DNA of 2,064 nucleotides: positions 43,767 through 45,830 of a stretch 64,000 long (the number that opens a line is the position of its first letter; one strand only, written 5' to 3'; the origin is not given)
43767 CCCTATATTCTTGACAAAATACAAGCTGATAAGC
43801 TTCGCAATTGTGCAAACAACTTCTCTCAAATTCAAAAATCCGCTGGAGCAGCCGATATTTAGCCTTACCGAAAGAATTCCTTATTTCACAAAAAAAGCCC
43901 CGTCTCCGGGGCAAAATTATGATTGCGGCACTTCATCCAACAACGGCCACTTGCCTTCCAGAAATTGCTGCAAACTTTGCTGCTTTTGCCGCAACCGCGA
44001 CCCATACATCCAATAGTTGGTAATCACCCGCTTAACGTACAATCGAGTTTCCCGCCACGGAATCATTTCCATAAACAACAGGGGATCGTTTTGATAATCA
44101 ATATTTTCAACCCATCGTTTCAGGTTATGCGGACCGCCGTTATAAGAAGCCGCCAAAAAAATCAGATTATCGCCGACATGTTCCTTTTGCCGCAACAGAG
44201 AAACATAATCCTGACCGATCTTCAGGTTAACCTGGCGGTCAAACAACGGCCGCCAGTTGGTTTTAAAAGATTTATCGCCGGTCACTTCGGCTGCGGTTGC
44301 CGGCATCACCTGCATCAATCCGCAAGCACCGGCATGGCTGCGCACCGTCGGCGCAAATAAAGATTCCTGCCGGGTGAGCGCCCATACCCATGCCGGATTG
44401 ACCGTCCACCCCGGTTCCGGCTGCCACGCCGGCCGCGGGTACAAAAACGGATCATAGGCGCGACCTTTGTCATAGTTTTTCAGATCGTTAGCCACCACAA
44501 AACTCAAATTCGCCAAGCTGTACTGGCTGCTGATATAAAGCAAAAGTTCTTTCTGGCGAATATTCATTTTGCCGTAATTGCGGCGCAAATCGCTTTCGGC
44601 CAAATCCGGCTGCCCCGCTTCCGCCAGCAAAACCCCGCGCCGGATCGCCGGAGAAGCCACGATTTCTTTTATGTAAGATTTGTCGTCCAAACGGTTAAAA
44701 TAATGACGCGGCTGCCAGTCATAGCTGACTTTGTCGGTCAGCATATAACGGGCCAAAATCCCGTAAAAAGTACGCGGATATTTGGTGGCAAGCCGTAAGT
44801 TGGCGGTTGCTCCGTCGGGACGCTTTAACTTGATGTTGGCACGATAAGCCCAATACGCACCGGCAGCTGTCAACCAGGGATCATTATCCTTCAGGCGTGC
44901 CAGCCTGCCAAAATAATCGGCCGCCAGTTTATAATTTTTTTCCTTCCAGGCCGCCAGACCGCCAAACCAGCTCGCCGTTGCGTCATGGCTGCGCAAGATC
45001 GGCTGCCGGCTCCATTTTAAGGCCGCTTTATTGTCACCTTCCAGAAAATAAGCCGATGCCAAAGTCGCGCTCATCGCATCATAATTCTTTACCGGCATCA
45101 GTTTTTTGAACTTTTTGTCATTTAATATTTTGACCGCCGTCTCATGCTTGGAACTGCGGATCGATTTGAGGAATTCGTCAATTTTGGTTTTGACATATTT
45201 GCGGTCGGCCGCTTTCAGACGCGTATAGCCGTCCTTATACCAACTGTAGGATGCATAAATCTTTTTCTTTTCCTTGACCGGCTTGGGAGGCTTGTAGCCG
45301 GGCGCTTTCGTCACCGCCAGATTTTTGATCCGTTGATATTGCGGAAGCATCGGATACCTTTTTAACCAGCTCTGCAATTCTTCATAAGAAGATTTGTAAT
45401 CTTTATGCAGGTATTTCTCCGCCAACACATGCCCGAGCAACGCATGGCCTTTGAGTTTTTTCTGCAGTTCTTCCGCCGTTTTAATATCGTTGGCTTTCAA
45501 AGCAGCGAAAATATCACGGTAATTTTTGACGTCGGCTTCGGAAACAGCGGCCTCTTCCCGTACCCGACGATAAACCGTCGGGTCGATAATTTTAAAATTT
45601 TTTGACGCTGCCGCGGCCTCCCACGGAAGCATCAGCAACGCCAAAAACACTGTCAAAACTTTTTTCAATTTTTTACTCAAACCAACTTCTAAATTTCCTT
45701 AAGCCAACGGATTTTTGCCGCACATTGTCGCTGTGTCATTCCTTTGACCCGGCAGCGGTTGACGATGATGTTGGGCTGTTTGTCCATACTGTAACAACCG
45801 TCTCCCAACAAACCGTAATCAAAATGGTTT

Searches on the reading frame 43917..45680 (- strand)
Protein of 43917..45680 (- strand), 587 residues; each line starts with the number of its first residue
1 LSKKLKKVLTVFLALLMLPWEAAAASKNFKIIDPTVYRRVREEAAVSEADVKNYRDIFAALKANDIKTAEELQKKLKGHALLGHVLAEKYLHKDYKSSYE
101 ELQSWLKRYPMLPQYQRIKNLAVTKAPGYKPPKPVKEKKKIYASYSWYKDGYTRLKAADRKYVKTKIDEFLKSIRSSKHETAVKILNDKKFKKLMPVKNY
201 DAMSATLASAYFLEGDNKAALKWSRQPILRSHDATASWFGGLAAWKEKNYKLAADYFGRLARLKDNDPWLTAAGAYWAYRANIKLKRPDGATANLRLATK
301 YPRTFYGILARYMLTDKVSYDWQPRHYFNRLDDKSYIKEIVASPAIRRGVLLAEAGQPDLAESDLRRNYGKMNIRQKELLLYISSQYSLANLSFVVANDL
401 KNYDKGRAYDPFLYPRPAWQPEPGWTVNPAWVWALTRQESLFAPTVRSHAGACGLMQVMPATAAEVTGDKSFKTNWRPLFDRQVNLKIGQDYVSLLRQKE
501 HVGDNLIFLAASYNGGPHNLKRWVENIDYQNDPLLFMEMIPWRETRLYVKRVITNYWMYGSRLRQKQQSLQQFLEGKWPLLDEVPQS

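Call 88: search_protein_families(library=pfam, proteins=[window:43917-45680:-], max_evalue=0.00001)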
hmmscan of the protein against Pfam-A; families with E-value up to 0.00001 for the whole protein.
window:43917-45680:- (587 aa): 1 family
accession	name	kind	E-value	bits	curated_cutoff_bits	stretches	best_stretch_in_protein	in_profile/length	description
PF01464.25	SLT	-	5e-18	65.2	21.3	1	425-526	10-107/117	Transglycosylase SLT domain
